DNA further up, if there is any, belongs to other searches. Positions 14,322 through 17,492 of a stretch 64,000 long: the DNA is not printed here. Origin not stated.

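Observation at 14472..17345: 957-aa protein with four blocks of Gly-X-Y triplets and a large unassignable remainder: candidate secreted or effector protein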

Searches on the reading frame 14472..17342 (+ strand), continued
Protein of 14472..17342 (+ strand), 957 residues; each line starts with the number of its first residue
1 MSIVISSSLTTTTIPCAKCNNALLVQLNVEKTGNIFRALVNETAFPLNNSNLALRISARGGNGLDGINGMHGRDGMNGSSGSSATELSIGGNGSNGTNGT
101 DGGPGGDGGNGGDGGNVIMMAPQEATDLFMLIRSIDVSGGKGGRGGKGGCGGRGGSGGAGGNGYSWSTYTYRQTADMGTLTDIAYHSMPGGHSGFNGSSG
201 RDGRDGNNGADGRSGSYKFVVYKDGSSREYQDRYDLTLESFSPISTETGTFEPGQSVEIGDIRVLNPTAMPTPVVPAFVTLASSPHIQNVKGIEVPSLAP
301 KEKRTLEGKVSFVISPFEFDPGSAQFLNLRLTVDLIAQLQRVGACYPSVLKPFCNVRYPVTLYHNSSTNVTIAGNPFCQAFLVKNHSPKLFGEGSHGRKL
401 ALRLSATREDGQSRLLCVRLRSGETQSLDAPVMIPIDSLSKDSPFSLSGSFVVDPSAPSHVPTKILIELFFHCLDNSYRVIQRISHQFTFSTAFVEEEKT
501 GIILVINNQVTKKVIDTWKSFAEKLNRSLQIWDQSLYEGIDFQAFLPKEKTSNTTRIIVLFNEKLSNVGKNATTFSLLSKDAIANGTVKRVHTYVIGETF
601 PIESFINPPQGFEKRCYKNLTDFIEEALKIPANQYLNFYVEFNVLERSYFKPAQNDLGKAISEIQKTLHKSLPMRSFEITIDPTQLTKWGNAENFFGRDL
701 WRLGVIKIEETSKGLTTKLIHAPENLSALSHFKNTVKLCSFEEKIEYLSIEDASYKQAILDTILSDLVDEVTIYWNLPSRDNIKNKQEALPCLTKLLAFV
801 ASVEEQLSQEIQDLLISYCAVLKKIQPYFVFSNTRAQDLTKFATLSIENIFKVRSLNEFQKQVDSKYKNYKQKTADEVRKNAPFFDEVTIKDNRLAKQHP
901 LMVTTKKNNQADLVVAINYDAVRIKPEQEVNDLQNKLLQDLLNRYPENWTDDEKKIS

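Call 46: list_cluster_members(proteins=[P0001, P0009, P0010, P0011, P0015, P0032, P0033, P0035, P0038, P0082])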
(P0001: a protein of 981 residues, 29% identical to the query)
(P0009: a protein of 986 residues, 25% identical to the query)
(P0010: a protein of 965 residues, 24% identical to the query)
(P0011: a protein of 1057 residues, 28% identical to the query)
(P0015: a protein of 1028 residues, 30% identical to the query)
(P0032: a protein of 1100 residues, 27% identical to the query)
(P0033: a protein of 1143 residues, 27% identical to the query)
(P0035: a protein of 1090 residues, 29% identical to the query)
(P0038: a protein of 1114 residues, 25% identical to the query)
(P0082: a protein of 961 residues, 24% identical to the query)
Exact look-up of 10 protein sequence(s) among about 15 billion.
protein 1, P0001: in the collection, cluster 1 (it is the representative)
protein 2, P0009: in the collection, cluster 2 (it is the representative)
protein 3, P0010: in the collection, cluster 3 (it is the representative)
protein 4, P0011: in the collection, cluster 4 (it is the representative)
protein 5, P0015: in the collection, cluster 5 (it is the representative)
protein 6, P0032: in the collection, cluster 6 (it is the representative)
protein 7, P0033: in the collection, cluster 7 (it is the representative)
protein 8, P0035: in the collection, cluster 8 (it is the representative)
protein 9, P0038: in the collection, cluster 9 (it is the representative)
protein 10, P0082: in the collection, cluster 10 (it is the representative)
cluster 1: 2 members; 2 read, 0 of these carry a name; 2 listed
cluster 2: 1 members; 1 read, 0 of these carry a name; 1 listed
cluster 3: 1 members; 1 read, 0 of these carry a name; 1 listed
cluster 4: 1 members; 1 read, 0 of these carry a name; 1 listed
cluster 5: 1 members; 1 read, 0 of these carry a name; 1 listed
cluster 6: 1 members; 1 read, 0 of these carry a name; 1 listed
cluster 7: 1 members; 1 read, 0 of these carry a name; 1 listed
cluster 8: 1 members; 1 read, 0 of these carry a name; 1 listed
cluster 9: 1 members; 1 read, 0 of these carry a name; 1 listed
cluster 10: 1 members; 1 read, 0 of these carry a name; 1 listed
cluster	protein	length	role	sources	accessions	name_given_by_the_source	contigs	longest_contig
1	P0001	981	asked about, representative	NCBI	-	-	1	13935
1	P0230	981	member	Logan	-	-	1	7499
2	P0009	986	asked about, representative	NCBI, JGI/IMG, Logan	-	-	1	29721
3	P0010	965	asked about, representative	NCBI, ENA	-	-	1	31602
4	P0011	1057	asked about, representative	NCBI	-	-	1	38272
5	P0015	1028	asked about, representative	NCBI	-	-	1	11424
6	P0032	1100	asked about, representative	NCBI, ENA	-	-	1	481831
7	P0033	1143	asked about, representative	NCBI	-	-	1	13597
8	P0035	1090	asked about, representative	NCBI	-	-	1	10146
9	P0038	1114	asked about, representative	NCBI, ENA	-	-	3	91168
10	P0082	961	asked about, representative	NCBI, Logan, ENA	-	-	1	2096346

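Call 62: fold_search(model_id=the predicted structure, library=viral)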
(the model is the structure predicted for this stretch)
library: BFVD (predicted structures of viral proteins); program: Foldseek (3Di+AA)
matches with E <= 10: 810; with E <= 0.001: 54
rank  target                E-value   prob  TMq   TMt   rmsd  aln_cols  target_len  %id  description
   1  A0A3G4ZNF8            7.5e-36  1.00  0.36  0.31  42.4      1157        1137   18  DUF7932 domain-containing protein [Terrestrivirus sp.]
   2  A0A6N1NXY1            8.4e-08  1.00  0.11  0.10  26.7       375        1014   10  DUF11 domain-containing protein [Tupanvirus soda lake]
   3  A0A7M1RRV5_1          9.3e-07  1.00  0.13  0.10  11.9       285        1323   11  Internalin-like protein [uncultured phage cr52_1]
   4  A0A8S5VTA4            3.5e-06  1.00  0.12  0.13  30.9       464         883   10  (no name in the UniProt tables at hand)
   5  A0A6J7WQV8            5.1e-06  1.00  0.16  0.12  30.2       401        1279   13  Uncharacterized protein [uncultured Caudovirales phage]
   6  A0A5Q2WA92            5.1e-06  1.00  0.10  0.08  13.5       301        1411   10  (no name in the UniProt tables at hand)
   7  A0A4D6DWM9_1          1.1e-05  1.00  0.10  0.08  29.7       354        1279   10  Uncharacterized protein [Edwardsiella phage pEt-SU]
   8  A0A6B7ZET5            1.7e-05  1.00  0.11  0.14  30.2       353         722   11  Uncharacterized protein [Klebsiella phage N1M2]
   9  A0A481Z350            2.0e-05  0.44  0.06  0.08  32.7       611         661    9  Uncharacterized protein [Pithovirus LCPAC102]
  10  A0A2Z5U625            2.2e-05  1.00  0.10  0.27  20.8       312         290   12  Ig-like domain-containing protein [Rhinolophus gammaherpesvirus 1]
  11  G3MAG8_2              2.4e-05  1.00  0.13  0.14  28.4       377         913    9  Gp427 [Bacillus phage G]
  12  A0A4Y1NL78            2.6e-05  0.99  0.09  0.20  36.1       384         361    8  Highly immunogenic outer capsid protein [Acinetobacter phage AM101]
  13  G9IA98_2              2.9e-05  1.00  0.10  0.11  29.8       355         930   11  (no name in the UniProt tables at hand)
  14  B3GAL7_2              5.9e-05  0.98  0.11  0.11  30.0       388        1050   10  AMDV3_1 [uncultured virus]
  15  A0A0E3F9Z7            6.2e-05  0.72  0.08  0.13  39.1       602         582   11  Virion structural protein [Synechococcus phage ACG-2014j]
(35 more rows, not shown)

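Call 63: find_related_loci(query=window:14472-17342:+, collection=viral_contigs, flank=8000)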
Query window:14472-17342:+ (957 aa) in viral_contigs; peptide patterns used: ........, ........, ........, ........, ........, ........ (x = any residue, [..] = any of these).
16 stretches matched a pattern, but none encodes a relative of the query by tblastn (E <= 1e-3).

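Call 71: find_encoding_contigs(protein=P0082, flank=6000, max_places=2)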
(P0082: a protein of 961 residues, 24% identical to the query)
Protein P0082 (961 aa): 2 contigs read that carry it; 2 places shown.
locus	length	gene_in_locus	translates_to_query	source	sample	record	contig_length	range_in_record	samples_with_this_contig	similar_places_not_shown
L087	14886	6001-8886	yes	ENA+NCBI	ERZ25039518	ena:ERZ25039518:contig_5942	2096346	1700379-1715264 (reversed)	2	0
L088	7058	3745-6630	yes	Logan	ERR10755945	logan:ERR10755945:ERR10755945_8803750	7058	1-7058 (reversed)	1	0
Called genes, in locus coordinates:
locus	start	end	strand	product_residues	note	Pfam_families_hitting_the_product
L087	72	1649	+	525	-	-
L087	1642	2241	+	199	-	-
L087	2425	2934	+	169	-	PF01029:NusB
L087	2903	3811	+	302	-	PF01565:FAD_binding_4, PF02873:MurB_C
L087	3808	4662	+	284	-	PF02811:PHP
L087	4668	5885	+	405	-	PF08245:Mur_ligase_M, PF27239:FOL3_C (weak), PF02875:Mur_ligase_C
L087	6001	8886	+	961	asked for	PF25560:DUF7932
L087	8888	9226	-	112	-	PF13635:DUF4143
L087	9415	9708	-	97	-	-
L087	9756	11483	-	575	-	PF01548:DEDD_Tnp_IS110, PF02371:Transposase_20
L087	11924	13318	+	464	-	PF01609:DDE_Tnp_1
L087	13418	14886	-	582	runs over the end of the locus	-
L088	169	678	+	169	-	PF01029:NusB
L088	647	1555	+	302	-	PF01565:FAD_binding_4, PF02873:MurB_C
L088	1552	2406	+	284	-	PF02811:PHP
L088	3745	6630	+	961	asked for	PF25560:DUF7932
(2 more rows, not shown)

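Call 72: find_encoding_contigs(protein=P0010, flank=6000, max_places=2)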
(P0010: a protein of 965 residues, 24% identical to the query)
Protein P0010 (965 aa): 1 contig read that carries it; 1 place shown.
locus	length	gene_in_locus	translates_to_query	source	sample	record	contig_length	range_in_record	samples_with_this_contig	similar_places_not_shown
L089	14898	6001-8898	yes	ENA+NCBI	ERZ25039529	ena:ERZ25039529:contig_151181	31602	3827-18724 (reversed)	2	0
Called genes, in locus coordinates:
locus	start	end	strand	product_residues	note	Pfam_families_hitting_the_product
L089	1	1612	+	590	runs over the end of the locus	PF00069:Pkinase, PF07714:PK_Tyr_Ser-Thr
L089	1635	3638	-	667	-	-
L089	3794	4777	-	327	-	PF01384:PHO4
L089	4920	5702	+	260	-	-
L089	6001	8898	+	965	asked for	PF25560:DUF7932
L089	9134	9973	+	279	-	-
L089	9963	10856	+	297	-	-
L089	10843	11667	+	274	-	-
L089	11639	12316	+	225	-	-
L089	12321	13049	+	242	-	PF09820:AAA-ATPase_like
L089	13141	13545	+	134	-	-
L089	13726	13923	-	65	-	-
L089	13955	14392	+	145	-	-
